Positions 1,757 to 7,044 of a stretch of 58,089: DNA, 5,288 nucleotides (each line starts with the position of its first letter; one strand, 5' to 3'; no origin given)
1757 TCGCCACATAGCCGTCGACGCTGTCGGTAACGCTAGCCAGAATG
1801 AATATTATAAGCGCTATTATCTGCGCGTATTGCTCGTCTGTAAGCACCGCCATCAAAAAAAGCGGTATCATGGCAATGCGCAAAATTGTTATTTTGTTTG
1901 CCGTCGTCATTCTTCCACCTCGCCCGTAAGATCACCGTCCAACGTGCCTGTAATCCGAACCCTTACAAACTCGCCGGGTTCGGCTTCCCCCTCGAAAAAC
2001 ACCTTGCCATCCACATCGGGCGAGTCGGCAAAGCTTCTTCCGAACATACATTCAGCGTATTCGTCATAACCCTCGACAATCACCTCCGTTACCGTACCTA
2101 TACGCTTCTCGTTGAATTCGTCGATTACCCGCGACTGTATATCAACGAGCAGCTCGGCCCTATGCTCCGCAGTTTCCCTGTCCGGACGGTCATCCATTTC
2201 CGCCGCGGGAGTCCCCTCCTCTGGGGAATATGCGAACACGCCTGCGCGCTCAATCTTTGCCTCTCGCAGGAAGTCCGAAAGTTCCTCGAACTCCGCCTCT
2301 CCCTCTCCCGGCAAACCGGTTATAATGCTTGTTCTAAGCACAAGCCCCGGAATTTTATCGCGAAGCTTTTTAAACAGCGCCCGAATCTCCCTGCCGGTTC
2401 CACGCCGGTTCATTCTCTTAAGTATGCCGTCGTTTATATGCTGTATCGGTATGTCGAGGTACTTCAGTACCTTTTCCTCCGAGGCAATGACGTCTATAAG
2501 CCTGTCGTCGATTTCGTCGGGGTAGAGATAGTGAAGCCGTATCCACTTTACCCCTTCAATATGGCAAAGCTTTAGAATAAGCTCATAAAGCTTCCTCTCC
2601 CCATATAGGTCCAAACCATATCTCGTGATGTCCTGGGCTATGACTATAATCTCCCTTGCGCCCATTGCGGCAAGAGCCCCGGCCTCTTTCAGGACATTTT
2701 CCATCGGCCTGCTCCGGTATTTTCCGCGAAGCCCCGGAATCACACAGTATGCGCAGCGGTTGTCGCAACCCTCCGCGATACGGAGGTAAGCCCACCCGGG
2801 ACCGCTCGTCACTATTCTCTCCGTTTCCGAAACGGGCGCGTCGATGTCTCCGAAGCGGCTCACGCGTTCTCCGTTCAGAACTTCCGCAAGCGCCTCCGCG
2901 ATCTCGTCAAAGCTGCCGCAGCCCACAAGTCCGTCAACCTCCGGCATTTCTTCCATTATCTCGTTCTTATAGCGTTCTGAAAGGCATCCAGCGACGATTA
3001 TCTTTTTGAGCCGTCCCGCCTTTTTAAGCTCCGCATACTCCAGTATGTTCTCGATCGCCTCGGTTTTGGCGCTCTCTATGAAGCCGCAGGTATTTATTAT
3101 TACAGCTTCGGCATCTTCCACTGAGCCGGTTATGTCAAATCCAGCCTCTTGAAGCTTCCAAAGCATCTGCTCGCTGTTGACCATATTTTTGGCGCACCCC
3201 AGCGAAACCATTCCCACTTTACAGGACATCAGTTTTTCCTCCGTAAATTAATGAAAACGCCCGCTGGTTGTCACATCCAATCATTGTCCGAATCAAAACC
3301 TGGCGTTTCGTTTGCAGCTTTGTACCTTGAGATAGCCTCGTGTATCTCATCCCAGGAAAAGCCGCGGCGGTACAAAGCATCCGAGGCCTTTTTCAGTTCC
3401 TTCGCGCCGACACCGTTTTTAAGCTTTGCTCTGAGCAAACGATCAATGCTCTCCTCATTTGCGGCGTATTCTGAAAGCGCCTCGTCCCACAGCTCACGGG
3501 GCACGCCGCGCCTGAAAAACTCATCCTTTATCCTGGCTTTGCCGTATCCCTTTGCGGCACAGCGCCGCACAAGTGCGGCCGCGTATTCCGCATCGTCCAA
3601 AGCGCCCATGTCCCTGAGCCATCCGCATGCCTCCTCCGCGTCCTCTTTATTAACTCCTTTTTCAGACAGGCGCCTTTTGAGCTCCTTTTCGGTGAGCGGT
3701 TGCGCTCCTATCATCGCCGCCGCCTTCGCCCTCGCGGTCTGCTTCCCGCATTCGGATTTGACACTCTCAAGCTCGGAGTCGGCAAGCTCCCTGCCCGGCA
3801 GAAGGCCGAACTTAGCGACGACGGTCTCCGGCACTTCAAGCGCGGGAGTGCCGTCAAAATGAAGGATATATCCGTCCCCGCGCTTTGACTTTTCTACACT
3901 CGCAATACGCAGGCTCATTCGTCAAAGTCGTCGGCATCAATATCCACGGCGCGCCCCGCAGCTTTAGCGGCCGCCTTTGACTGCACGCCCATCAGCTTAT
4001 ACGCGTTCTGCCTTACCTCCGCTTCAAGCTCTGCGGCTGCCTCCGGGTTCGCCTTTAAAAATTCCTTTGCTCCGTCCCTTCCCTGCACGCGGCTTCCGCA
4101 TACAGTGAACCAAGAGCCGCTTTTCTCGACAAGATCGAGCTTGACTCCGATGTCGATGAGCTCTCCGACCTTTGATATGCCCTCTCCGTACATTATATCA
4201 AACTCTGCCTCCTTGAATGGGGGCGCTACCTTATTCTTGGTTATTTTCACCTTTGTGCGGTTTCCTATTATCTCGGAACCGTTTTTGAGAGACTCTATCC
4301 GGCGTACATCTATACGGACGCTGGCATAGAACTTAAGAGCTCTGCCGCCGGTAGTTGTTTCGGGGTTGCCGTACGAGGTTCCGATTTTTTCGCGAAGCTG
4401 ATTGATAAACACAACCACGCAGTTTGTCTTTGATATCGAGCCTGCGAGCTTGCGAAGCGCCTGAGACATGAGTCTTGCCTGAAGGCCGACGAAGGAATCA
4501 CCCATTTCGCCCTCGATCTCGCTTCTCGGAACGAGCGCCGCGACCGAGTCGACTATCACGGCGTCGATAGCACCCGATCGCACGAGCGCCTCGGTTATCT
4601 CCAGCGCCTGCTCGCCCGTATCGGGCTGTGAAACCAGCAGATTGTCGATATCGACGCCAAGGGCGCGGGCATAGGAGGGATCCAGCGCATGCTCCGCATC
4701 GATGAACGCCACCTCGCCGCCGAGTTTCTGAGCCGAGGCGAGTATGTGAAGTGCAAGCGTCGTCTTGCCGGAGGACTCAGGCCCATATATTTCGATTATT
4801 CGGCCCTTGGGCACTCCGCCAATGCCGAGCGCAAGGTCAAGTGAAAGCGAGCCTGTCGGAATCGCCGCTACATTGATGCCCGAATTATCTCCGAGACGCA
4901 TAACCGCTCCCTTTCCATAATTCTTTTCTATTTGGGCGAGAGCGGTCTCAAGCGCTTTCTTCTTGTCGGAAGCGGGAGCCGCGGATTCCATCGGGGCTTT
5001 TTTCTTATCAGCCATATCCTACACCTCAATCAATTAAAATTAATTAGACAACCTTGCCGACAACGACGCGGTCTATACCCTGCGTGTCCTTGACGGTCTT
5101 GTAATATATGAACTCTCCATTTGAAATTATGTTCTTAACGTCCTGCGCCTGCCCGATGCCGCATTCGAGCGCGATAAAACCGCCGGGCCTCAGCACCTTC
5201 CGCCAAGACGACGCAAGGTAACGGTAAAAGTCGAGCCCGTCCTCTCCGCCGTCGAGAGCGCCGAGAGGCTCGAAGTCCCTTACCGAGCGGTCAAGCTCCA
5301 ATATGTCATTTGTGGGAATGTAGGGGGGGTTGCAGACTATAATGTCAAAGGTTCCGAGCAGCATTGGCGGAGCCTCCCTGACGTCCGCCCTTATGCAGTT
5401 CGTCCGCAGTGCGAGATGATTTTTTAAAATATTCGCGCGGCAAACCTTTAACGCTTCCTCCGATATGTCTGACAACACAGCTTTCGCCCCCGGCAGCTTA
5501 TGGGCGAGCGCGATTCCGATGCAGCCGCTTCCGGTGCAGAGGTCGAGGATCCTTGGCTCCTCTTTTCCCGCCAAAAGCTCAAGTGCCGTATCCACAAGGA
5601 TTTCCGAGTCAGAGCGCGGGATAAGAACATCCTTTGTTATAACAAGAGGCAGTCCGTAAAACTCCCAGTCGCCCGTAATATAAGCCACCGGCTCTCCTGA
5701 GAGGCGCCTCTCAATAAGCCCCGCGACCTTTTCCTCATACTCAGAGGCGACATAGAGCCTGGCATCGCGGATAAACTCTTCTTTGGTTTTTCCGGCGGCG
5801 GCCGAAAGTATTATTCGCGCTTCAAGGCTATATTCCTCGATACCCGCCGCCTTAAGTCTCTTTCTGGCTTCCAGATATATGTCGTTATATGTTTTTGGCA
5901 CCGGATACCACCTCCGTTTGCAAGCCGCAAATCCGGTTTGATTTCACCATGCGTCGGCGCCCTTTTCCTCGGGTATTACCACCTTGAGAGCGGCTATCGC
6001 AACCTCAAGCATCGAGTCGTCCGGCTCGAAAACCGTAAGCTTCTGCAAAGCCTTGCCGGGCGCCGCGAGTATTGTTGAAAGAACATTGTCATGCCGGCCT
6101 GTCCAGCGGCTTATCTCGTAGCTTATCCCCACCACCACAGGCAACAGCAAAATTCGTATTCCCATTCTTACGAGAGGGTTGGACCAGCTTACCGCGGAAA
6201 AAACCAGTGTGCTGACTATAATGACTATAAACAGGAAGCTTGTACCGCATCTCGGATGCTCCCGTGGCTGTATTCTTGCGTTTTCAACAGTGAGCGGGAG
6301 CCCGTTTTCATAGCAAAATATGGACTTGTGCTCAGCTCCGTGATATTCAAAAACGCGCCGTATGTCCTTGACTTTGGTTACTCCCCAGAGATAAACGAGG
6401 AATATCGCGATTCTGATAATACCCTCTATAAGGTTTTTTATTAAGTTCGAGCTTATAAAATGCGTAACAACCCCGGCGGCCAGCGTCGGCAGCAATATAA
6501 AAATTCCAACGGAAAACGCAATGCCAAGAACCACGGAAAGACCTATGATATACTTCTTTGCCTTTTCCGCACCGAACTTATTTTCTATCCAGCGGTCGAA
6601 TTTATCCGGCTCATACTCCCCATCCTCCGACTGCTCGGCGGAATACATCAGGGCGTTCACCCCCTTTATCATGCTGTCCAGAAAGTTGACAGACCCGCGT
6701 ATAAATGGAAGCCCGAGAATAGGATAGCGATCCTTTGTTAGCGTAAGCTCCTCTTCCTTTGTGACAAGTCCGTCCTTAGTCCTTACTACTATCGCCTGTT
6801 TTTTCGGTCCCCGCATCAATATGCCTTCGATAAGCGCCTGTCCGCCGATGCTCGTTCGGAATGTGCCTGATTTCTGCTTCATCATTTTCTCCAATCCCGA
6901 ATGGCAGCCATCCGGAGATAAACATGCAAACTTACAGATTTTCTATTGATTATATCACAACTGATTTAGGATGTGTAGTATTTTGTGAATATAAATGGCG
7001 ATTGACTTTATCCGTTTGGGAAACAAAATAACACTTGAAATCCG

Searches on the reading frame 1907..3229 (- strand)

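Call 57: search_protein_families(library=pfam, proteins=[window:1907-3229:-])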
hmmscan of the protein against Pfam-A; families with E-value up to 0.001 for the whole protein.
window:1907-3229:- (440 aa): 4 families
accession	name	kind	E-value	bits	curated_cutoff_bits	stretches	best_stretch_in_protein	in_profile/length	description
PF00919.26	UPF0004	-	1.4e-25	89.6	27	1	4-103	1-98/98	Uncharacterized protein family UPF0004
PF04055.27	Radical_SAM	-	2.4e-24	86.8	29.5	1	151-321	3-166/166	Radical SAM superfamily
PF18693.7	TRAM_2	-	9.3e-18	64.6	27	1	377-438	1-62/63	TRAM domain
PF01938.26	TRAM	-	3.6e-05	24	21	1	375-438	2-60/61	TRAM domain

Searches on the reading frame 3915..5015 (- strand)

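Call 57: search_protein_families(library=pfam, proteins=[window:3915-5015:-])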
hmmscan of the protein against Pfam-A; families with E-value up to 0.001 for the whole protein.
window:3915-5015:- (366 aa): 8 families
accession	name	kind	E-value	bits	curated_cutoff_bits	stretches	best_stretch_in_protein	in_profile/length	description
PF00154.27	RecA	-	3.8e-141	469.5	27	1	20-281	1-262/262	recA bacterial DNA recombination protein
PF21096.2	RecA_C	-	4.3e-17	62.4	27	1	284-337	1-55/57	RecA C-terminal domain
PF06745.19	ATPase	-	1.2e-08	35.1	26.6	1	53-214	2-167/231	KaiC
PF08423.17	Rad51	-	2.3e-08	34.1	22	1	49-240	5-212/244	Rad51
PF01637.24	ATPase_2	-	4.4e-06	27.1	33.2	1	72-197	21-108/225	ATPase domain predominantly from Archaea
PF13481.12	AAA_25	-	0.00042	20.4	27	0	68-166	30-160/195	AAA domain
PF13191.12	AAA_16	-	0.00069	20.6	32.6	0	71-204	22-138/167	AAA ATPase domain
PF13479.12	AAA_24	-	0.00074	19.9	27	0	74-161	5-76/195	AAA domain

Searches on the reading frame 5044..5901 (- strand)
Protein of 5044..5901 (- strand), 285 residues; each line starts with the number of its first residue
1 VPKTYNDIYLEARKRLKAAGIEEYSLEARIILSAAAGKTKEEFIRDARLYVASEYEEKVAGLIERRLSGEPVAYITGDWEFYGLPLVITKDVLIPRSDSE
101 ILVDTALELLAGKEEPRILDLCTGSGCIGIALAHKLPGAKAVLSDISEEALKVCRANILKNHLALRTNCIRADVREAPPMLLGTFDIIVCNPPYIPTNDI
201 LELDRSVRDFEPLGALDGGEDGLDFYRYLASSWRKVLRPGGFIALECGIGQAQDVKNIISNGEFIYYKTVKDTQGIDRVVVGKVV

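Call 57: search_protein_families(library=pfam, proteins=[window:5044-5901:-])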
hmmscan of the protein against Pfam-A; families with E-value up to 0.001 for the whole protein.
window:5044-5901:- (285 aa): 11 families
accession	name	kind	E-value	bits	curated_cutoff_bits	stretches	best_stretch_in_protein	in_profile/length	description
PF17827.6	PrmC_N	-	2.5e-16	60.4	23.4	1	9-77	3-71/71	PrmC N-terminal domain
PF05175.20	MTS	-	4.5e-14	52.9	23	1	107-194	24-108/170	Methyltransferase small domain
PF13649.12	Methyltransf_25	-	7e-11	43.1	27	1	118-199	1-81/97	Methyltransferase domain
PF13847.12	Methyltransf_31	-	5.9e-10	39.4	27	1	116-244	5-108/145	Methyltransferase domain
PF06325.19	PrmA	-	2.5e-08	34.2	22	1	107-191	155-233/296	Ribosomal protein L11 methyltransferase (PrmA)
PF03602.21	Cons_hypoth95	-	3.2e-07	30.6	24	1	114-198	41-127/182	Conserved hypothetical protein 95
PF08242.18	Methyltransf_12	-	1.6e-06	29.2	30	1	119-191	1-72/98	Methyltransferase domain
PF08241.18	Methyltransf_11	-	4.5e-06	27.7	21.2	1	119-191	1-67/95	Methyltransferase domain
PF10294.15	Methyltransf_16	-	4.7e-05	23.7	21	1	113-165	45-96/174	Lysine methyltransferase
PF05971.18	Methyltransf_10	-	6.1e-05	23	23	1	115-198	103-191/299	RNA methyltransferase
PF01209.24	Ubie_methyltran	-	0.00016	21.6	20.1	1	108-188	41-120/233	ubiE/COQ5 methyltransferase family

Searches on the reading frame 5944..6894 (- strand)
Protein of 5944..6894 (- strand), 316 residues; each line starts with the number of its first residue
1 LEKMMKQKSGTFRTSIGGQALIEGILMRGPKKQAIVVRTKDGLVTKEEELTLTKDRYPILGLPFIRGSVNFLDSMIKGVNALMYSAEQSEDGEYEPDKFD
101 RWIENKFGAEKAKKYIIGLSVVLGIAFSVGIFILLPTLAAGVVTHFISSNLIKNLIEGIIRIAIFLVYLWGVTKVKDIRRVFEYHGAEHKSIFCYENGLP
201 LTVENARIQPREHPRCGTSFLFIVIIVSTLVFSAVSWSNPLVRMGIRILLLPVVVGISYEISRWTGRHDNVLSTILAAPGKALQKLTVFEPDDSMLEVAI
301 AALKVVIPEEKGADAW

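Call 57: search_protein_families(library=pfam, proteins=[window:5944-6894:-])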
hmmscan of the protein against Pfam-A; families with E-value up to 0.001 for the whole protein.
window:5944-6894:- (316 aa): 1 family
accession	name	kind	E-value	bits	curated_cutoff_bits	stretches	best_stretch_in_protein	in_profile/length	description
PF07136.16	DUF1385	-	4.3e-91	304.7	22.1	1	62-308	1-226/227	Protein of unknown function (DUF1385)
